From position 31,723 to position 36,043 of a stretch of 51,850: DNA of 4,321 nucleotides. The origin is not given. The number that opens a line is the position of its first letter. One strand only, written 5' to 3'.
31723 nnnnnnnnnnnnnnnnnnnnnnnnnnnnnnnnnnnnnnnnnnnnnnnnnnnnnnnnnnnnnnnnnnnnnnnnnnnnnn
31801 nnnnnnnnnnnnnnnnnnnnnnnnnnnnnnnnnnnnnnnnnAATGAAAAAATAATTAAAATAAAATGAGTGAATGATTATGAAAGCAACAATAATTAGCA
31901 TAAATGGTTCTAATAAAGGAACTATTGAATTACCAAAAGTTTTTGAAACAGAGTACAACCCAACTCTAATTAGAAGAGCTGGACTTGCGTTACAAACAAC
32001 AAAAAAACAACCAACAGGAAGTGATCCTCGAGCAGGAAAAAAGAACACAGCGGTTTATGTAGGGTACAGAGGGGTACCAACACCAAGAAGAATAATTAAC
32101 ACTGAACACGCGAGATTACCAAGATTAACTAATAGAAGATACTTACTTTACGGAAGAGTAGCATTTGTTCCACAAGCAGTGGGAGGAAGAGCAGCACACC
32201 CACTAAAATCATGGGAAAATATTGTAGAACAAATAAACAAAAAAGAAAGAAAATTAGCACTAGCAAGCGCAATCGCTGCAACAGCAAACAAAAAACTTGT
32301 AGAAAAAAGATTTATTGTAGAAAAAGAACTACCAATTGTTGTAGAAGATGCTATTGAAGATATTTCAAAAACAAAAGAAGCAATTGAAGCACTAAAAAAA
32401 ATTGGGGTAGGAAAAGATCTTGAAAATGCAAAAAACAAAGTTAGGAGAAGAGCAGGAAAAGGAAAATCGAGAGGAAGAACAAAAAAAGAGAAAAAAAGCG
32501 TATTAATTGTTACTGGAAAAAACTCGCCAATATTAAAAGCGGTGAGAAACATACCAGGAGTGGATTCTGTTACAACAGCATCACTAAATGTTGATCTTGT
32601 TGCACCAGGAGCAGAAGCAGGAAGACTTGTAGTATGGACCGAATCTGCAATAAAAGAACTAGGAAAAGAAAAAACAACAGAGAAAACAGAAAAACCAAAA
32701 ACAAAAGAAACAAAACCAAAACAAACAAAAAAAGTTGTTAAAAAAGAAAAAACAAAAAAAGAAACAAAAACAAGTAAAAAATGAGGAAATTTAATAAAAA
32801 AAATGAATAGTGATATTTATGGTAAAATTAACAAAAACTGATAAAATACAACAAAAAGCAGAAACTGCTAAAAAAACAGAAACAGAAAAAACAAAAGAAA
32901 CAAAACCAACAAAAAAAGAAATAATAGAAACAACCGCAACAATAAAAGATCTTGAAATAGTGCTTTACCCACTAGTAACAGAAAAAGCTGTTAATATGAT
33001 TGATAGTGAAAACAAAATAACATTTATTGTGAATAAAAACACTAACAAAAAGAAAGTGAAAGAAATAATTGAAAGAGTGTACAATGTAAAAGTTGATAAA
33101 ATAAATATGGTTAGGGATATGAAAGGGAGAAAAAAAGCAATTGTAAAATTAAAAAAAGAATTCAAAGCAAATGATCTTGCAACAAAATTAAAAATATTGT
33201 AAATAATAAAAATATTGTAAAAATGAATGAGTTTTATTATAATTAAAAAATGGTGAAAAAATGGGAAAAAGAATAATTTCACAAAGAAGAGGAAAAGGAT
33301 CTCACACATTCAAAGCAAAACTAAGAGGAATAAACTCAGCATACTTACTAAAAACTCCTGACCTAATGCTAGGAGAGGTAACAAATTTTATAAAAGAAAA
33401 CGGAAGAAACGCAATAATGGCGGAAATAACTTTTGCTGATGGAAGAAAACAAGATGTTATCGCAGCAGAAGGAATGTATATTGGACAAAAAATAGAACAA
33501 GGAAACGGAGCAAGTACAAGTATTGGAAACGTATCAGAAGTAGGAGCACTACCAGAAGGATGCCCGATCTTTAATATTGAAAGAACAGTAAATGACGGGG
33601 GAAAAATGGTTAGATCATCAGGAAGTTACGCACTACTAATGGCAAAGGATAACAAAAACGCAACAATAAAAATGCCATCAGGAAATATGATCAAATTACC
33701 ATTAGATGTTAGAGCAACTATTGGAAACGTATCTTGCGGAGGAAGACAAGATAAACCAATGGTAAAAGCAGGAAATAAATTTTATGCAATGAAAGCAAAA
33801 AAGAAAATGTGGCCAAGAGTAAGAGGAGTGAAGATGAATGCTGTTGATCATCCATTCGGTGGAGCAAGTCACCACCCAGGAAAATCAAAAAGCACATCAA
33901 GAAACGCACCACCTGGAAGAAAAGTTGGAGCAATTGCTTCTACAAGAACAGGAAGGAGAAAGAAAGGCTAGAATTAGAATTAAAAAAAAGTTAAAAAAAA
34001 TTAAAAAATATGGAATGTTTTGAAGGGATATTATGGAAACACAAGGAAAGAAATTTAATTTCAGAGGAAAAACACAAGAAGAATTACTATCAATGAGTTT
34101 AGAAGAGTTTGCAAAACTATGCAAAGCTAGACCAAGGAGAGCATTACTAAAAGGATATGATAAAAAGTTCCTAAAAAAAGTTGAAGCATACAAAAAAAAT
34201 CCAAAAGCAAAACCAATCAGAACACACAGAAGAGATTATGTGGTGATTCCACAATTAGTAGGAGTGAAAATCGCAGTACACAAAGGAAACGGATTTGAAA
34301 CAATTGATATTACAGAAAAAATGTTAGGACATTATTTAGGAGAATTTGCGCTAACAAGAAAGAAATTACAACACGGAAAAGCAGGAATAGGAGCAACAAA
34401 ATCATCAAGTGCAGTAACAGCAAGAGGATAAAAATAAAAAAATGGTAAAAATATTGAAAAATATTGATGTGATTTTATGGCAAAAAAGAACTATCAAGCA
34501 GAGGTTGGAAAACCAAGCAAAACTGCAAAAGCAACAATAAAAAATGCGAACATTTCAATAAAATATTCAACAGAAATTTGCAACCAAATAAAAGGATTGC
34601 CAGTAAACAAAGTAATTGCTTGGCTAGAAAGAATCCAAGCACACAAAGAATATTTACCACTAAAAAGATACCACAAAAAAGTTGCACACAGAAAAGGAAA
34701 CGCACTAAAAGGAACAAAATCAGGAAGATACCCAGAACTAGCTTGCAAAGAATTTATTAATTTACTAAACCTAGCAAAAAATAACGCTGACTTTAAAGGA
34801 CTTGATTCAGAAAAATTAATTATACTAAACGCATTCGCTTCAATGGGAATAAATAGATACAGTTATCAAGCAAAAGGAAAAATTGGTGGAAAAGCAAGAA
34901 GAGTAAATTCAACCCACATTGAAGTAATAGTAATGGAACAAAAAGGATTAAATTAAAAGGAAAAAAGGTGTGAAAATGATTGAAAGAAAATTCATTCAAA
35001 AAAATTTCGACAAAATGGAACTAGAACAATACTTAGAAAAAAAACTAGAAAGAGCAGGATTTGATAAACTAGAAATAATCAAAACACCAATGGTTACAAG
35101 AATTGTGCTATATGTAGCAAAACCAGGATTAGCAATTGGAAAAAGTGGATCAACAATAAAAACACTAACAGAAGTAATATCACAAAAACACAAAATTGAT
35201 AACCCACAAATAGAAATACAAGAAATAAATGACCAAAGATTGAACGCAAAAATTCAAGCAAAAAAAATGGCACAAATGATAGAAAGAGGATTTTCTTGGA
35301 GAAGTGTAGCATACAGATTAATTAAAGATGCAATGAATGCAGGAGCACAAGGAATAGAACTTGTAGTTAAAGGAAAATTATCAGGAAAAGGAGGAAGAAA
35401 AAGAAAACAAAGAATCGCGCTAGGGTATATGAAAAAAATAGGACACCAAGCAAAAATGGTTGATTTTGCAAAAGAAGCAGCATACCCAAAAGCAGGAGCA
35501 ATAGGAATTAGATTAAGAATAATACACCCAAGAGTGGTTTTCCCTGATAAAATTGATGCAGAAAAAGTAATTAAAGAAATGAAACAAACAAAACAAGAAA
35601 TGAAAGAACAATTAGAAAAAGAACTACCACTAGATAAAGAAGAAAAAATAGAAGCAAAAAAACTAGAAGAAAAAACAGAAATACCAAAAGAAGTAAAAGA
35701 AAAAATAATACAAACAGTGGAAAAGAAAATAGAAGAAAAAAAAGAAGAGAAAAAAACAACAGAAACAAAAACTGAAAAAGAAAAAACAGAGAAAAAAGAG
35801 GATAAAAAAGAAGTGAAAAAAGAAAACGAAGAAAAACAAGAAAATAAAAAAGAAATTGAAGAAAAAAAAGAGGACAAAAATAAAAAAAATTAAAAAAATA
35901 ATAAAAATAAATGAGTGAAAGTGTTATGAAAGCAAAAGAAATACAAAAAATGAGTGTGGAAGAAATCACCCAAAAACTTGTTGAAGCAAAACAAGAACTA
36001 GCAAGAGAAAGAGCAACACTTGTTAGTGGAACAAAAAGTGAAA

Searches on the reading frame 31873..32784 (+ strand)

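Call 74: search_protein_families(library=pfam, proteins=[window:31873-32784:+], max_evalue=0.00001)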
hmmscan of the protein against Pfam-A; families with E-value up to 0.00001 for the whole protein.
window:31873-32784:+ (303 aa): 1 family
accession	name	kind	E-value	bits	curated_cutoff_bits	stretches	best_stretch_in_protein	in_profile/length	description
PF00573.27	Ribosomal_L4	-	5.5e-35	121.2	25.8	1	18-265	1-189/190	Ribosomal protein L4/L1 family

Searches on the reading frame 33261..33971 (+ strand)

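Call 74: search_protein_families(library=pfam, proteins=[window:33261-33971:+], max_evalue=0.00001)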
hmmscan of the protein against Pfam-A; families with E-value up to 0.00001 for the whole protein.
window:33261-33971:+ (236 aa): 1 family
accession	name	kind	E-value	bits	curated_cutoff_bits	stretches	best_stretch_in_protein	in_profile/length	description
PF03947.24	Ribosomal_L2_C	-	4e-39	134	33.7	1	88-217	2-121/126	Ribosomal Proteins L2, C-terminal domain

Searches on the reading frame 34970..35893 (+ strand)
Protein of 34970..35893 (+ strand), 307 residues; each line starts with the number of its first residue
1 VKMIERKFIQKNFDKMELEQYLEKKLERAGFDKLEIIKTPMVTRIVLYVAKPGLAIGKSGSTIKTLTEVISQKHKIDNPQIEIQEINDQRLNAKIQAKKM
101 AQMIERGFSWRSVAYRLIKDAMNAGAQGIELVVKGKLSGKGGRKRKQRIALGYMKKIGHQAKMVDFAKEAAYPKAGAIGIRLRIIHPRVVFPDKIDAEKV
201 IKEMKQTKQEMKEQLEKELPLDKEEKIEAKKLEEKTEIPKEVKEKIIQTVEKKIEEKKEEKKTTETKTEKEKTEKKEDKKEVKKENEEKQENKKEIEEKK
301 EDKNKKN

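Call 74: search_protein_families(library=pfam, proteins=[window:34970-35893:+], max_evalue=0.00001)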
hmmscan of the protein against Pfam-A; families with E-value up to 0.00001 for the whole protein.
window:34970-35893:+ (307 aa): 2 families
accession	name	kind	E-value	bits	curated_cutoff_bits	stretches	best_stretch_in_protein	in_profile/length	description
PF00189.25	Ribosomal_S3_C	-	4.1e-13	50.1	34.1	1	100-184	1-83/83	Ribosomal protein S3, C-terminal domain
PF07650.23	KH_2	-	2e-12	47.2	22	1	17-84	1-69/78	KH domain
